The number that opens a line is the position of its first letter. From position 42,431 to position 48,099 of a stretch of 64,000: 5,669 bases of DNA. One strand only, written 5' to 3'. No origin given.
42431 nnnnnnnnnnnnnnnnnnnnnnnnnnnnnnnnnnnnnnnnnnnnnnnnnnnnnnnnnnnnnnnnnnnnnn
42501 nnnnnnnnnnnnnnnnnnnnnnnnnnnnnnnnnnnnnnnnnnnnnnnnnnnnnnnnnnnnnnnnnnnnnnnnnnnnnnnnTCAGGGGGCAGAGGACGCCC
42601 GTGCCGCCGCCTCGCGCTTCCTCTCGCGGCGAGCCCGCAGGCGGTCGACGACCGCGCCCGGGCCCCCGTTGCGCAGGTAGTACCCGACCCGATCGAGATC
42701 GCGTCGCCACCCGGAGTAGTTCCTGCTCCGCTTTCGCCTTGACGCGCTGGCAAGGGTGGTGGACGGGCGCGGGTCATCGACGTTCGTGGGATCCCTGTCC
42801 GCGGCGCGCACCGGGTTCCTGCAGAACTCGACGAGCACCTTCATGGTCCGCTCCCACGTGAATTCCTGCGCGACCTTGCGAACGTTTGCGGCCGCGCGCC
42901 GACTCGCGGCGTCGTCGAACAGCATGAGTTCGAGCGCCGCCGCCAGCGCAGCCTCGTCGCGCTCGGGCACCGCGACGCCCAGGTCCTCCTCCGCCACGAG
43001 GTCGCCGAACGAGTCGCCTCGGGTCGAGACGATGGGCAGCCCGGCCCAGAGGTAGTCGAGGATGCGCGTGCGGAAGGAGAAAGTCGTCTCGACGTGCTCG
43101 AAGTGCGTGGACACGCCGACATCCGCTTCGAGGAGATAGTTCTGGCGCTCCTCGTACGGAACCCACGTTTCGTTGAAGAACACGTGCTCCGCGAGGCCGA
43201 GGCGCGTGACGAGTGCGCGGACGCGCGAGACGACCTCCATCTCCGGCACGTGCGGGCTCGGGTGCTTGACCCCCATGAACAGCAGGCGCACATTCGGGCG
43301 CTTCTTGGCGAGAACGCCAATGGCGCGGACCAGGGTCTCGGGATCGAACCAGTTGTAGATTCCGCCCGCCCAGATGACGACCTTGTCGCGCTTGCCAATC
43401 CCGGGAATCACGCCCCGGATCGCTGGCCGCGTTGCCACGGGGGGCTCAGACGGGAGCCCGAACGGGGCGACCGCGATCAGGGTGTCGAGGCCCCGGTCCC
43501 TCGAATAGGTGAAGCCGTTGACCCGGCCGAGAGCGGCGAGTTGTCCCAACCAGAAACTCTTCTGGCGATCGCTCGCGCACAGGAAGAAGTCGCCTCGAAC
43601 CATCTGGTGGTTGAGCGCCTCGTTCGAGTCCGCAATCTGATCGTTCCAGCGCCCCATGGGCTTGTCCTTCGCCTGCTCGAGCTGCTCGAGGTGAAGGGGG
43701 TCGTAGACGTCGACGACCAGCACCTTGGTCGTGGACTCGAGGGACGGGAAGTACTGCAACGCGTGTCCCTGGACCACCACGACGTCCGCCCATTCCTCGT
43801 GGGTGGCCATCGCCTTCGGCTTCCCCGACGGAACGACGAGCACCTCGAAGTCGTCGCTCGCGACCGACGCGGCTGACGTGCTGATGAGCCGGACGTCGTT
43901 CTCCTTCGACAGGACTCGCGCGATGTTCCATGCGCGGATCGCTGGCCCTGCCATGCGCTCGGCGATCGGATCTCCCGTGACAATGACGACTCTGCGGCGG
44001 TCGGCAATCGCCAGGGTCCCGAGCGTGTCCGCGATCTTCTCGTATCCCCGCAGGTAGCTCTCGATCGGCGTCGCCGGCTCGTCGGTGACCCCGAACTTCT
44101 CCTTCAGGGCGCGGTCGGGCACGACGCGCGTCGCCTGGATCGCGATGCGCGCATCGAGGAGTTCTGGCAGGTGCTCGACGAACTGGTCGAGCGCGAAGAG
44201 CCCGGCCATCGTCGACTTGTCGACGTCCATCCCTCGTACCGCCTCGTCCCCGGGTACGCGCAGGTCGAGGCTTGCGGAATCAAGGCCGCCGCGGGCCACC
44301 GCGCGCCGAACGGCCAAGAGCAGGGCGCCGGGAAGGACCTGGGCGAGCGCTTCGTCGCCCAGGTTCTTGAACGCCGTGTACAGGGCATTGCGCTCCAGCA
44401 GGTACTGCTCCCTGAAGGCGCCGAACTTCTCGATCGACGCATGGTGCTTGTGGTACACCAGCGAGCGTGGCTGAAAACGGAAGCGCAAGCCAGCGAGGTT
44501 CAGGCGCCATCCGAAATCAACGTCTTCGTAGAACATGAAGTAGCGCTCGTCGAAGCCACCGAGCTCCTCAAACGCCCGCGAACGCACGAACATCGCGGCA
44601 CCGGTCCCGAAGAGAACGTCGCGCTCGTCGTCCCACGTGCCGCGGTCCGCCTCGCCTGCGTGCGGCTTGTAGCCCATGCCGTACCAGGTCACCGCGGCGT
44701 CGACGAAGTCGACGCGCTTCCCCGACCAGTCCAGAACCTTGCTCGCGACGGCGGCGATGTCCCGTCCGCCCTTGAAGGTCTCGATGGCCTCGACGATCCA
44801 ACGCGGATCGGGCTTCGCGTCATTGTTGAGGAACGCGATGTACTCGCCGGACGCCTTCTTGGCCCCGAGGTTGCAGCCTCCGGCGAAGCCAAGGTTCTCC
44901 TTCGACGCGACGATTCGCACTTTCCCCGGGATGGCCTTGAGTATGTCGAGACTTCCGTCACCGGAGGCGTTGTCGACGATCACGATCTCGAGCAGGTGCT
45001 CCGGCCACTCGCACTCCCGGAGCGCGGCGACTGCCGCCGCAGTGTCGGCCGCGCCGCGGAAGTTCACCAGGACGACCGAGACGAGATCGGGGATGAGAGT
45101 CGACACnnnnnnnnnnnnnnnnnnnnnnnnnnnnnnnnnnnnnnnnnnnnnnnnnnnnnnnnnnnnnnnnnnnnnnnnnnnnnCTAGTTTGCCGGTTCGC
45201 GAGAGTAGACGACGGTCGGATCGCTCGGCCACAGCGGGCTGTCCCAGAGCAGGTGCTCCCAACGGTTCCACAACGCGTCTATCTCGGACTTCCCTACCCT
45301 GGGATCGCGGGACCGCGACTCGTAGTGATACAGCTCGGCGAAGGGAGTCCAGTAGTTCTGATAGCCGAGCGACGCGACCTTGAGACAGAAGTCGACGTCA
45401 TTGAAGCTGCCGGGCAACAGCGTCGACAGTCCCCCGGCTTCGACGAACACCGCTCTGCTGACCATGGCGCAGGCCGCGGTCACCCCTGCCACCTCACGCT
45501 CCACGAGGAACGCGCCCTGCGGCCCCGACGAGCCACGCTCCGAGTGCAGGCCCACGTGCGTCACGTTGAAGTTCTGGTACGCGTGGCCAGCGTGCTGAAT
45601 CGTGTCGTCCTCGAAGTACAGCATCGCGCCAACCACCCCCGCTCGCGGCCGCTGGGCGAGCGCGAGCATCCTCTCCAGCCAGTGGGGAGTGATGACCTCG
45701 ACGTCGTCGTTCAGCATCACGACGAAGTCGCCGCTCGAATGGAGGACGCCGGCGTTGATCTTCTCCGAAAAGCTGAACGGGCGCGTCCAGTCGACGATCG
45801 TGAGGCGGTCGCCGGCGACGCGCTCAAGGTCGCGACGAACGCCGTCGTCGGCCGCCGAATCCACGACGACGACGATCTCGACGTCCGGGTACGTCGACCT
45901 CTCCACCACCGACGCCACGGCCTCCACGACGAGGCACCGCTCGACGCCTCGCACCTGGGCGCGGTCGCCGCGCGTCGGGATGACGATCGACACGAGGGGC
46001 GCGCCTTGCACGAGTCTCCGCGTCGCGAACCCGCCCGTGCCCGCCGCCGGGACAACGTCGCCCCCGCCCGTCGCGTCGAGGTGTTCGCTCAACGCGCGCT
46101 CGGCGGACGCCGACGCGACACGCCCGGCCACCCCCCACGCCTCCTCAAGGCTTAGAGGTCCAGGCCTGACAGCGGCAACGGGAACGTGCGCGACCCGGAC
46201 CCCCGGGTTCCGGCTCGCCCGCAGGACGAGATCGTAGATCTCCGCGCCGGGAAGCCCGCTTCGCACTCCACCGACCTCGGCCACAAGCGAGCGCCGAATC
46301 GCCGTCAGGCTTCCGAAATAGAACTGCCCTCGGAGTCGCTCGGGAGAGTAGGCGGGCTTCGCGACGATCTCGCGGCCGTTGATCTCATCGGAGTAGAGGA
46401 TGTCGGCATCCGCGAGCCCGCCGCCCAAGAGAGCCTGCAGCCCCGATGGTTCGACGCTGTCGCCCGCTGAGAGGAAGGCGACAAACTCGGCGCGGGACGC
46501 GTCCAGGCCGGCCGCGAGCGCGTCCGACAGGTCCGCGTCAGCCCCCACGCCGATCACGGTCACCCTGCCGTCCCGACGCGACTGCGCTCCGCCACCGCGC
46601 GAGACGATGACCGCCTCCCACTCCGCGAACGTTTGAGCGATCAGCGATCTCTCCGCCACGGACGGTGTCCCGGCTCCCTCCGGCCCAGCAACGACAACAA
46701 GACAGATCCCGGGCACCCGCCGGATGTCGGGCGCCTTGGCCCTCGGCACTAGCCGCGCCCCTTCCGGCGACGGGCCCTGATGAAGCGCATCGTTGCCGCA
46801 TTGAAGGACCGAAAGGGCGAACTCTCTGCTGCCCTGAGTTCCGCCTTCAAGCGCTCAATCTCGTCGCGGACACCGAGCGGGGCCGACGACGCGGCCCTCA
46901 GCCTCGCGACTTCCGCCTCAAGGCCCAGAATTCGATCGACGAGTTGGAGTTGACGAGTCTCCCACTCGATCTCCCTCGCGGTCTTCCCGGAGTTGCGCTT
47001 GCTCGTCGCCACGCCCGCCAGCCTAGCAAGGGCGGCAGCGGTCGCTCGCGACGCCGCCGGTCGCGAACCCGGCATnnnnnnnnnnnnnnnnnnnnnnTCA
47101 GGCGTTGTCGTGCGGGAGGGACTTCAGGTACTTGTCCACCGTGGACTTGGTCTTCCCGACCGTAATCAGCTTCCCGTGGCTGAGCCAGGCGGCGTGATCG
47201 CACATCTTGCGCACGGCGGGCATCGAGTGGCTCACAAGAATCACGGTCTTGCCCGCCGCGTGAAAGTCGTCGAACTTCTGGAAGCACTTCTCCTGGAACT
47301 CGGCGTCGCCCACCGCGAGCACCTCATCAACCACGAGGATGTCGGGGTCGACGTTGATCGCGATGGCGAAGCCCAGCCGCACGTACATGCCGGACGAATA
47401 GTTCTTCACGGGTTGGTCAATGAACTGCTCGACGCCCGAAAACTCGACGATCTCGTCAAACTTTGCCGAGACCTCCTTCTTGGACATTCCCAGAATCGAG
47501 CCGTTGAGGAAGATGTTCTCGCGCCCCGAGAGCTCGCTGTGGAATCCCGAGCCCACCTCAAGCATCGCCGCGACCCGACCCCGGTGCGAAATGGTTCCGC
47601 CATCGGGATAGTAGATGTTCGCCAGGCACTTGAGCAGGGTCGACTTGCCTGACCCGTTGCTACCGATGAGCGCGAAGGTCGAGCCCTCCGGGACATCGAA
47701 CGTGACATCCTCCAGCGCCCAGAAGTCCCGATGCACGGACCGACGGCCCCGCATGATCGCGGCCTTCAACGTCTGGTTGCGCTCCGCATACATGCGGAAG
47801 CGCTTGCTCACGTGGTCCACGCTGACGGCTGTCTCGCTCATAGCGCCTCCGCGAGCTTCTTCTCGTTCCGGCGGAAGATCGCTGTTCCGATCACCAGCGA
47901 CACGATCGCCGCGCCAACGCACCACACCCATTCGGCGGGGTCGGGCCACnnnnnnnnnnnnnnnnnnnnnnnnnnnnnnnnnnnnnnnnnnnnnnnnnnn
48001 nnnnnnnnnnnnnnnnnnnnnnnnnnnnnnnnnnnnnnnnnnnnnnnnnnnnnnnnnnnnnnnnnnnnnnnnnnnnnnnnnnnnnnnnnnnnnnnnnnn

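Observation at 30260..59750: Composite locus of about 29 kb for an envelope glycopolymer, combining three translocation logics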

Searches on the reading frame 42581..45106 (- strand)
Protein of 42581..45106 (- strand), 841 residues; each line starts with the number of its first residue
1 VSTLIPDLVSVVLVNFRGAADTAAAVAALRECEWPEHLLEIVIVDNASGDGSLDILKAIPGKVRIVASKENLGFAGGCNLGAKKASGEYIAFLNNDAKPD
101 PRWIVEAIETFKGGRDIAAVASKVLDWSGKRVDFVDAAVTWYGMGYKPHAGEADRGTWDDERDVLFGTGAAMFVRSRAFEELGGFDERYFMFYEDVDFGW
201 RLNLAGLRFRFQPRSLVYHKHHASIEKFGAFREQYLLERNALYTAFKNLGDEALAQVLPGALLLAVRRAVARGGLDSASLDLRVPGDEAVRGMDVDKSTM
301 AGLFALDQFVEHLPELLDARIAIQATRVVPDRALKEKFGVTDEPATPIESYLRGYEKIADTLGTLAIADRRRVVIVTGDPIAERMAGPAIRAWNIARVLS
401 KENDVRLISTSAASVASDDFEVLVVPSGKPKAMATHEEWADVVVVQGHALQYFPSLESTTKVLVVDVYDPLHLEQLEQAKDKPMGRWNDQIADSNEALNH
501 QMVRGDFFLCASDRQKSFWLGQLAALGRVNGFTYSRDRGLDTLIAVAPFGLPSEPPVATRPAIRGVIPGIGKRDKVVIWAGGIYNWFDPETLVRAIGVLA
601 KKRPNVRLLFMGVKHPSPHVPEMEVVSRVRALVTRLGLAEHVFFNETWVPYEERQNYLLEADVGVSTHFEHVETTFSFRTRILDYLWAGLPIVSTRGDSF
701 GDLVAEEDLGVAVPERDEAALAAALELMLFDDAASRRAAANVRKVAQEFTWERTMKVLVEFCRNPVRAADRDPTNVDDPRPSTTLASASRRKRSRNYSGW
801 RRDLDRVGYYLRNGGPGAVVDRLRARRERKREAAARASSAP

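Call 7: search_protein_families(library=pfam, proteins=[window:42581-45106:-], max_evalue=0.01)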
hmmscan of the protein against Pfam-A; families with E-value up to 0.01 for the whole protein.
window:42581-45106:- (841 aa): 9 families
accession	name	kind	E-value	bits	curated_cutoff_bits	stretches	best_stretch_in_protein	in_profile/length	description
PF00535.33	Glycos_transf_2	-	7.4e-20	72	23.3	1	10-131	1-124/168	Glycosyl transferase family 2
PF13692.12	Glyco_trans_1_4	-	4.5e-13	50.1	27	1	575-729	2-140/142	Glycosyl transferases group 1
PF10111.15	Glyco_tranf_2_2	-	1.8e-11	44.5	27.3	1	169-234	165-231/276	Glycosyltransferase like family 2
PF13641.12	Glyco_tranf_2_3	-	1.2e-10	42.3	27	1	6-227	1-219/230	Glycosyltransferase like family 2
PF00534.26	Glycos_transf_1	-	4e-10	39.9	26.4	1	569-744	10-171/172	Glycosyl transferases group 1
PF13632.12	Glyco_trans_2_3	-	3.3e-08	34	27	1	163-234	68-138/198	Glycosyl transferase family group 2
PF13524.12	Glyco_trans_1_2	-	0.0017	18.8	25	1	646-758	32-142/144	Glycosyl transferase-like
PF13506.12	Glyco_transf_21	-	0.0025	17.7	21.7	1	164-231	99-165/174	Glycosyl transferase family 21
PF02709.20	Glyco_transf_7C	-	0.0097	16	23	0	165-214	19-67/78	N-terminal domain of galactosyltransferase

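Call 12: search_protein_families(library=ncbifam, proteins=[window:42581-45106:-], max_evalue=0.1)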
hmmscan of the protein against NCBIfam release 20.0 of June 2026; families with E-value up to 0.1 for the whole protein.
window:42581-45106:- (841 aa): 27 families (the best 25 are shown)
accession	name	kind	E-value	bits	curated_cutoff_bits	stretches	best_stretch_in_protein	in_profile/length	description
TIGR03965.1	mycofact_glyco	equivalog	1.5e-30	106.5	280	1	9-236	76-297/467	mycofactocin biosynthesis glycosyltransferase MftF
NF041875.1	EPS_EpsD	equivalog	2e-21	76.7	370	1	9-234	1-222/325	exopolysaccharide biosynthesis glycosyltransferase EpsD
TIGR04283.1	glyco_like_mftF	equivalog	1.6e-13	50.8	182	1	10-212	2-178/221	TIGR04283 family arsenosugar biosynthesis glycosyltransferase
NF041394.1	GtaseAglG_Halo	equivalog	1.2e-12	47.7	440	1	62-188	58-177/304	glucosyl-dolichyl phosphate glucuronosyltransferase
TIGR03449.1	mycothiol_MshA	equivalog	1.2e-12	47.5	462.5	1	569-761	215-399/406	D-inositol-3-phosphate glycosyltransferase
TIGR03937.1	PgaC_IcaA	equivalog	1.3e-11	44.1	422.3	2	8-121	46-160/407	poly-beta-1,6-N-acetyl-D-glucosamine synthase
TIGR01556.1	rhamnosyltran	subfamily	1.3e-09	37.6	200.55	1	36-220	19-201/281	rhamnosyltransferase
NF038302.1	EPS_HpsE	equivalog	2e-09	36.8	300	1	10-124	4-124/307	hormogonium polysaccharide biosynthesis glycosyltransferase HpsE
NF050113.1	gal_furan_GlfT1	equivalog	8.8e-08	31.8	330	1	36-211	26-198/290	galactofuranosyltransferase GlfT1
NF007482.0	PRK10073.1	equivalog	1.1e-07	31.2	423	1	8-101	7-100/334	glycosyltransferase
NF047683.1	TeichurnBiosyTuaG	equivalog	2.2e-07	30.8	400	1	7-99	6-99/252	teichuronic acid biosynthesis protein TuaG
TIGR04063.1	stp3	hypoth_equivalog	3.3e-06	26.2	442.05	1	574-757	213-387/397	TIGR04063 family PEP-CTERM/XrtA system glycosyltransferase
TIGR03088.1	stp2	hypoth_equivalog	6e-06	25.5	409.05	1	681-755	288-363/374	TIGR03088 family PEP-CTERM/XrtA system glycosyltransferase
NF041876.1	EPS_EpsE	equivalog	8.5e-06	25.3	400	1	591-757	231-388/389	exopolysaccharide biosynthesis GT4 family glycosyltransferase EpsE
NF053787.1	GlcN_PG_synth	equivalog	3.2e-05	22.9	480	1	673-760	269-354/361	N-acetylglucosaminyl phosphatidylglycerol synthase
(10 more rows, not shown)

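Call 33: find_related_loci(query=window:42581-45106:-, collection=genome_contigs, flank=10000)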
Query window:42581-45106:- (841 aa) in genome_contigs; peptide patterns used: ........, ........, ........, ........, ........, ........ (x = any residue, [..] = any of these).
142 stretches matched a pattern; 131 encode a relative of the query (tblastn E <= 1e-3); the best 80 are kept; 80 distinct loci.
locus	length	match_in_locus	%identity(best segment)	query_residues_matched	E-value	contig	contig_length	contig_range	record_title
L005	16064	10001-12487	64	8-834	0e+0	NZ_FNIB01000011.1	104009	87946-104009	Cryobacterium flavum strain CGMCC 1.11215, whole genome shotgun sequence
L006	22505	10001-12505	63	8-840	0e+0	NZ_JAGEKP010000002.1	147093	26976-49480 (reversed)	Leifsonia sp. TF02-11 TF02-11_contig_2, whole genome shotgun sequence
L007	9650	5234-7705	61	8-833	0e+0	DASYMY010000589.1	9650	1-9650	MAG TPA_asm: Glaciihabitans sp. isolate SMAG_U4387 k141_1224813, whole genome shotgun sequence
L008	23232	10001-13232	63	8-821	0e+0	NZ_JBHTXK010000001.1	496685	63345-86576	Leifsonia sp. NPDC056665 NPDC056665_T14_F6.ctg-0001, whole genome shotgun sequence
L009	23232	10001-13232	63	8-821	0e+0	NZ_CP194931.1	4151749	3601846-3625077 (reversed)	Leifsonia sp. P73 chromosome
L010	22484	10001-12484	61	6-833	0e+0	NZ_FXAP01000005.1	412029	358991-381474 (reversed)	Plantibacter flavus strain VKM Ac-2504, whole genome shotgun sequence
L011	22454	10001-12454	60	6-824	0e+0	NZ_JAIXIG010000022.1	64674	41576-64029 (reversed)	Curtobacterium oceanosedimentum strain PL-347 NODE_22_length_64674_cov_28.711389, whole genome shotgun sequence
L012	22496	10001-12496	62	8-835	0e+0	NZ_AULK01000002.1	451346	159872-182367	Gryllotalpicola ginsengisoli DSM 22003 H563DRAFT_scaffold00002.2_C, whole genome shotgun sequence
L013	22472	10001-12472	60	6-830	0e+0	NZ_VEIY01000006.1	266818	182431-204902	Curtobacterium pusillum strain DE0005 NODE_6_length_266818_cov_12.844201, whole genome shotgun sequence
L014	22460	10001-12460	59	6-826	0e+0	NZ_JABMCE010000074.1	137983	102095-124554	Curtobacterium pusillum strain ATCC 19096 k141_76, whole genome shotgun sequence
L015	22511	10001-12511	59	6-841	0e+0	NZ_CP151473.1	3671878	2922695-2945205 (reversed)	Curtobacterium sp. L1-20 chromosome, complete genome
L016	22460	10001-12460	59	6-826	0e+0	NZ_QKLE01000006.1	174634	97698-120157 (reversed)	Curtobacterium sp. MCSS17_011 SALT11.NODE6, whole genome shotgun sequence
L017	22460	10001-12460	58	6-826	0e+0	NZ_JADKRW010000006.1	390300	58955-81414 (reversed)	Curtobacterium sp. VKM Ac-1393 n6, whole genome shotgun sequence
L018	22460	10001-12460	59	6-826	0e+0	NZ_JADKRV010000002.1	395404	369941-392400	Curtobacterium sp. VKM Ac-1376 n2, whole genome shotgun sequence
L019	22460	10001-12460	59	6-826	0e+0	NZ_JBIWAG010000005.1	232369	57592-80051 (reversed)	Curtobacterium sp. NPDC098951 NPDC098951_367_D1.ctg-0005, whole genome shotgun sequence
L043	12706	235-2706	51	1-826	0e+0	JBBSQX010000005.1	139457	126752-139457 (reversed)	MAG: Actinomycetales bacterium isolate SVL1_sbin.20 SVL1_sbin.20_K_191582_L_139457_cov_13.0004, whole genome shotgun seq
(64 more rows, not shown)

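Call 56: search_protein_families(library=pfam, proteins=[L043:3924-5840:+], max_evalue=10)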
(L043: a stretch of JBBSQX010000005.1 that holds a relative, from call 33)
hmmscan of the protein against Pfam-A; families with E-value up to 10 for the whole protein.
L043:3924-5840:+ (638 aa): 0 families

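Call 77: search_solved_structures(query=window:42581-45106:-, max_evalue=0.001)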
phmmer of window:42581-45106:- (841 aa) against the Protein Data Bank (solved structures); distinct sequences matched with E-value up to 0.001: 7.
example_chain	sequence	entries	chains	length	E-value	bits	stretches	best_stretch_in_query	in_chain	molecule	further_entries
2z87_A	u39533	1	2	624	4.2e-08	35.1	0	4-128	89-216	Chondroitin synthase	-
2z86_A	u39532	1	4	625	4.2e-08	35.1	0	4-128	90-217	Chondroitin synthase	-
9jma_A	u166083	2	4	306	1.3e-06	30.2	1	8-123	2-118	GalNAc(5)-diNAcBac-PP-undecaprenol beta-1,3-glucosyltransferase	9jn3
3c4q_A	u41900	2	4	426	9.9e-05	23.9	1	569-760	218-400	Predicted glycosyltransferases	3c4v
3c48_A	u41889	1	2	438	0.00011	23.8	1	569-760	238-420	Predicted glycosyltransferases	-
2d7i_A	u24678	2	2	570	0.00085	20.8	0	18-221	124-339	Polypeptide N-acetylgalactosaminyltransferase 10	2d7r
6p61_A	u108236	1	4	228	0.0009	20.7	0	9-96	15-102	Glycosyltransferase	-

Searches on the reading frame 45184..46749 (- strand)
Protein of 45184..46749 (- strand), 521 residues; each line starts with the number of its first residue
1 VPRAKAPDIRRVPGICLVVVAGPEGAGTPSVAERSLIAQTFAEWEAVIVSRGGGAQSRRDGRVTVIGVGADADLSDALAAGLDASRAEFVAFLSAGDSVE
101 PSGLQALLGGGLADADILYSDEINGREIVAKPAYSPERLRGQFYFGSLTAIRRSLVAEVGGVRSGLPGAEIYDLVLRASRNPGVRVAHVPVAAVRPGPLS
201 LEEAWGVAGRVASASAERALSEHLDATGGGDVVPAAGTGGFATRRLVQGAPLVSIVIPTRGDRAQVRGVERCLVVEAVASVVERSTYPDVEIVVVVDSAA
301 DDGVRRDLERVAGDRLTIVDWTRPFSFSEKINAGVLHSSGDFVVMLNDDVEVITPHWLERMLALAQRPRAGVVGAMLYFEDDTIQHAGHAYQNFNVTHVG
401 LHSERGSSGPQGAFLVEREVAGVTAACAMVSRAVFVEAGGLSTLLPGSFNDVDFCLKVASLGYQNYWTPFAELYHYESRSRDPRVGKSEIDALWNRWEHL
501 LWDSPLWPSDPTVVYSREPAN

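Call 7: search_protein_families(library=pfam, proteins=[window:45184-46749:-], max_evalue=0.01)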
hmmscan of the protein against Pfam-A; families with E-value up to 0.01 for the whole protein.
window:45184-46749:- (521 aa): 5 families
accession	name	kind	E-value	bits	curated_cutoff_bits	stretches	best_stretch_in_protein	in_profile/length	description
PF00535.33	Glycos_transf_2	-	1.1e-21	77.9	23.3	1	256-435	3-164/168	Glycosyl transferase family 2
PF13641.12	Glyco_tranf_2_3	-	3.6e-16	60.3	27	1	253-480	3-216/230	Glycosyltransferase like family 2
PF13632.12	Glyco_trans_2_3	-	9.3e-06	26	27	1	343-498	2-137/198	Glycosyl transferase family group 2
PF13506.12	Glyco_transf_21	-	0.00071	19.5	21.7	0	328-447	16-126/174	Glycosyl transferase family 21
PF13712.12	Glyco_tranf_2_5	-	0.0056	16.9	27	0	325-375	39-90/210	Glycosyltransferase like family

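Call 12: search_protein_families(library=ncbifam, proteins=[window:45184-46749:-], max_evalue=0.1)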
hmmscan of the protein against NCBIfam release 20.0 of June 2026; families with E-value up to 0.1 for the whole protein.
window:45184-46749:- (521 aa): 15 families
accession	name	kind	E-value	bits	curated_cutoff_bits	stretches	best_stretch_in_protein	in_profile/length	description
TIGR03965.1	mycofact_glyco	equivalog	3.3e-19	69.1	280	2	250-476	73-281/467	mycofactocin biosynthesis glycosyltransferase MftF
NF041875.1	EPS_EpsD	equivalog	4.7e-11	42.7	370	1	253-480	1-211/325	exopolysaccharide biosynthesis glycosyltransferase EpsD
NF038299.1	EPS_HpsN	equivalog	1.4e-07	30.8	425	1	251-376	1-118/317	hormogonium polysaccharide biosynthesis glycosyltransferase HpsN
NF047683.1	TeichurnBiosyTuaG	equivalog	1.9e-07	31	400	2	251-367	6-113/252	teichuronic acid biosynthesis protein TuaG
NF041394.1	GtaseAglG_Halo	equivalog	2.3e-07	30.4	440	1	275-368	19-110/304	glucosyl-dolichyl phosphate glucuronosyltransferase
TIGR03937.1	PgaC_IcaA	equivalog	0.00021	20.4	422.3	1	249-373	43-159/407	poly-beta-1,6-N-acetyl-D-glucosamine synthase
NF007482.0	PRK10073.1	equivalog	0.00044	19.3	423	0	34-118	26-115/334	glycosyltransferase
NF050050.1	ProtGlycPglI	equivalog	0.001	18.5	500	1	272-383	15-126/306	GalNAc(5)-diNAcBac-PP-undecaprenol beta-1,3-glucosyltransferase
NF007453.0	PRK10018.1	equivalog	0.0022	17.7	382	1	249-385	4-128/280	colanic acid biosynthesis glycosyltransferase WcaA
TIGR04017.1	WcaA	equivalog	0.0067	16.1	495.75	1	250-382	4-124/279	colanic acid biosynthesis glycosyltransferase WcaA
NF053739.1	GlytfEpsEBac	equivalog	0.0082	15.1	450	0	274-382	16-126/265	glycosyltransferase EpsE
NF047588.1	GlcsyltransPgfSStrep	equivalog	0.0098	15.1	500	1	275-363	20-108/308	glycosyltransferase PgfS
NF010496.0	PRK13915.1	equivalog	0.01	14.9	262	1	252-363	32-140/307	glucosyl-3-phosphoglycerate synthase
TIGR01556.1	rhamnosyltran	subfamily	0.012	14.9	200.55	1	286-506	17-223/281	rhamnosyltransferase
TIGR04009.1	wcaE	equivalog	0.083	12.2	369.2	0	274-350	16-94/248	colanic acid biosynthesis glycosyltransferase WcaE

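Call 78: search_solved_structures(query=window:45184-46749:-, max_evalue=0.01)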
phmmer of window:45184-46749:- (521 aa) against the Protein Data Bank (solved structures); distinct sequences matched with E-value up to 0.01: 0.

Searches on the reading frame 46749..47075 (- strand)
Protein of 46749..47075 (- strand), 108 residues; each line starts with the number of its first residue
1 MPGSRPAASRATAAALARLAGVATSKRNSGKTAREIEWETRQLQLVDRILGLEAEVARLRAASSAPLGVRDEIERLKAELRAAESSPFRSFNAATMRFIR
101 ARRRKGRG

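Call 7: search_protein_families(library=pfam, proteins=[window:46749-47075:-], max_evalue=0.01)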
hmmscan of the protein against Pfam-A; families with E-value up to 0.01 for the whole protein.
window:46749-47075:- (108 aa): 0 families

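Call 13: search_protein_families(library=pfam, proteins=[window:46749-47075:-], max_evalue=10)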
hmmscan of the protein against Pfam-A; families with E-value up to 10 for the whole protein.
window:46749-47075:- (108 aa): 3 families
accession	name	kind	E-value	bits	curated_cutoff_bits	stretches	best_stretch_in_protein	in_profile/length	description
PF16326.10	ABC_tran_CTD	-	0.083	13.6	32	1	44-84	12-54/69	ABC transporter C-terminal domain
PF06698.16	DUF1192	-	0.094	13.3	25.5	1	45-64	25-44/58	Protein of unknown function (DUF1192)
PF14182.11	YgaB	-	0.2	12.5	27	1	46-101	23-73/77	YgaB-like protein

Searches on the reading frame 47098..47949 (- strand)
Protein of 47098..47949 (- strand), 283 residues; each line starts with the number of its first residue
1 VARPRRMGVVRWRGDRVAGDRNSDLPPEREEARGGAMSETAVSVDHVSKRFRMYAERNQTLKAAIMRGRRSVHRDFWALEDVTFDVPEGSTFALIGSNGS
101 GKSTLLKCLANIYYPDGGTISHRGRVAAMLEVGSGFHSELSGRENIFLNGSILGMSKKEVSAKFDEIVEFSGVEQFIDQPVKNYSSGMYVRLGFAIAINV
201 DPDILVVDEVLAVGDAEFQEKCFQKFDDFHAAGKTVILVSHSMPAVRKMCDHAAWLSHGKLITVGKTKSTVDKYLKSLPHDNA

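Call 7: search_protein_families(library=pfam, proteins=[window:47098-47949:-], max_evalue=0.01)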
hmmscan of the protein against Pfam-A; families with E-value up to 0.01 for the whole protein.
window:47098-47949:- (283 aa): 5 families
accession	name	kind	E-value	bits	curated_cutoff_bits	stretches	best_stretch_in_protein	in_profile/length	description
PF00005.33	ABC_tran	-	1.9e-21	77.5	25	1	79-210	1-135/137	ABC transporter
PF13304.12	AAA_21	-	2.3e-06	28.3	27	1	93-166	3-68/304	AAA domain, putative AbiEii toxin, Type IV TA system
PF13555.12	AAA_29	-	2.7e-05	24.2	27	1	82-116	15-49/61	P-loop containing region of AAA domain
PF13476.12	AAA_23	-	6.7e-05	24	27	1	80-115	11-45/201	AAA domain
PF00308.24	Bac_DnaA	-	0.0075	16.9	23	0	201-245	97-142/162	Bacterial DnaA ATPAse domain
